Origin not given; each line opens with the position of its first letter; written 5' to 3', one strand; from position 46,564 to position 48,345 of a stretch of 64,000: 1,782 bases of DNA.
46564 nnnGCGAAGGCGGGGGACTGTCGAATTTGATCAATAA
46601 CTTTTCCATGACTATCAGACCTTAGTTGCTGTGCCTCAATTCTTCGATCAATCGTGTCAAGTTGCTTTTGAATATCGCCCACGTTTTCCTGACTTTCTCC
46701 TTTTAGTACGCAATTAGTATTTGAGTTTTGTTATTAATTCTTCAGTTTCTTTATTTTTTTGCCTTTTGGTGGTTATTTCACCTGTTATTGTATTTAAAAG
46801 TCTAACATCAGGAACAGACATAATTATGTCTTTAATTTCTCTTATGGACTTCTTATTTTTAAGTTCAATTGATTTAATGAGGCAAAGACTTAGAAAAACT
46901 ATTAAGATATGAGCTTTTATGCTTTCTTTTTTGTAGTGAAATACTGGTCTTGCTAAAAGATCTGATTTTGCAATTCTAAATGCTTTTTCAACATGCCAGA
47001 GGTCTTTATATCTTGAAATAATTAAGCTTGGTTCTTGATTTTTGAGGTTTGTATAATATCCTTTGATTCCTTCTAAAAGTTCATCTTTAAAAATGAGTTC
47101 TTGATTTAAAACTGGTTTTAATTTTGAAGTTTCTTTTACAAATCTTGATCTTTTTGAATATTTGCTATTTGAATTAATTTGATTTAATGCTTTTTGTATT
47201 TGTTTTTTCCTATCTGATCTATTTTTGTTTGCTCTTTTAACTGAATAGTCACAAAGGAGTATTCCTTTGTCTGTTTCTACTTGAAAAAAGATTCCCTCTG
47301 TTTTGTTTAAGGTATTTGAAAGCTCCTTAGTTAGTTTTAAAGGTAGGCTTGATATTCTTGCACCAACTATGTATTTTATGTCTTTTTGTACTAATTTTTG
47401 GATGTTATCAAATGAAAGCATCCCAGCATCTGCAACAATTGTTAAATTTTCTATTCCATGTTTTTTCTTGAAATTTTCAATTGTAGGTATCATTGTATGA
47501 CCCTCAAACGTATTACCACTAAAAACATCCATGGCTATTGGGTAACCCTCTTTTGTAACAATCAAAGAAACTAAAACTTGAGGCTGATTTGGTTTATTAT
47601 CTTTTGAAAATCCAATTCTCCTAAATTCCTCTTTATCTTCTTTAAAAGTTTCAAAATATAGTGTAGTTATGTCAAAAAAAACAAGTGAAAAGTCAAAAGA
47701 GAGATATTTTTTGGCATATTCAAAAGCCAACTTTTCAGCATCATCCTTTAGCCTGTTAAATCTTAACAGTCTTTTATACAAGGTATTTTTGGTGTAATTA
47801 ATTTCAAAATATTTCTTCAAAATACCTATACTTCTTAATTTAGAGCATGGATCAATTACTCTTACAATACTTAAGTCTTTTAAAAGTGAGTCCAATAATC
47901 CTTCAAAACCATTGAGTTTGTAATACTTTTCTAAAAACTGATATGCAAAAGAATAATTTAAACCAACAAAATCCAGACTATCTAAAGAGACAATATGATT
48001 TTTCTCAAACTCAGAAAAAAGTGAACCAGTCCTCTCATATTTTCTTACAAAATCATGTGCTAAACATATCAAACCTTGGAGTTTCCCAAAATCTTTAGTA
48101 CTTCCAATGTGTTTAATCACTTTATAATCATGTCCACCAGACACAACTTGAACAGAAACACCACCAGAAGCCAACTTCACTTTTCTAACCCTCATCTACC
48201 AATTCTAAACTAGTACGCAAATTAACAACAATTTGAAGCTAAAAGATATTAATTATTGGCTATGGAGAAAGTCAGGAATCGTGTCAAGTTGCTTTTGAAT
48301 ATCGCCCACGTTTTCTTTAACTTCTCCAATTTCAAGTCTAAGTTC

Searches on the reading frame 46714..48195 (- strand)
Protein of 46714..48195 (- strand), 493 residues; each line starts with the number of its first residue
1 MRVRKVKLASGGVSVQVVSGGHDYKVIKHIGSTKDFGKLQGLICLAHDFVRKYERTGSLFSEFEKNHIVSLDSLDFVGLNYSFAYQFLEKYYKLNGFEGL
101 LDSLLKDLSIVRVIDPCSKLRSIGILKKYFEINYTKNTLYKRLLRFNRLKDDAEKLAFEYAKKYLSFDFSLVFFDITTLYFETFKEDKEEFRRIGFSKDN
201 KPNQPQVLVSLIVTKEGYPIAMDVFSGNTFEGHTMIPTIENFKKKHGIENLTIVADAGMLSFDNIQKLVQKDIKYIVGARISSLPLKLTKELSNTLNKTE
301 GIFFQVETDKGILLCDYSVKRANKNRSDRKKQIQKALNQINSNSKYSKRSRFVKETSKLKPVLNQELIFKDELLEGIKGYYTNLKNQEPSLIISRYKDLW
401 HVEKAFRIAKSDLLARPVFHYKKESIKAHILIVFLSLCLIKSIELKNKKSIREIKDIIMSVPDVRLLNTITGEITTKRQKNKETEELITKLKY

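Call 69: search_protein_families(library=pfam, proteins=[window:46714-48195:-], max_evalue=0.00001)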
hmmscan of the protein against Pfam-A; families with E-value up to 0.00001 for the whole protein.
window:46714-48195:- (493 aa): 1 family
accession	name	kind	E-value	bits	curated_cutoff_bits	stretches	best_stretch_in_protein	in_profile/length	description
PF01609.27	DDE_Tnp_1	-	4.5e-14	53.1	23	1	171-439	6-200/200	Transposase DDE domain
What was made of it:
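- A DDE transposase lies within the locus at 46714-48195 (call 69).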
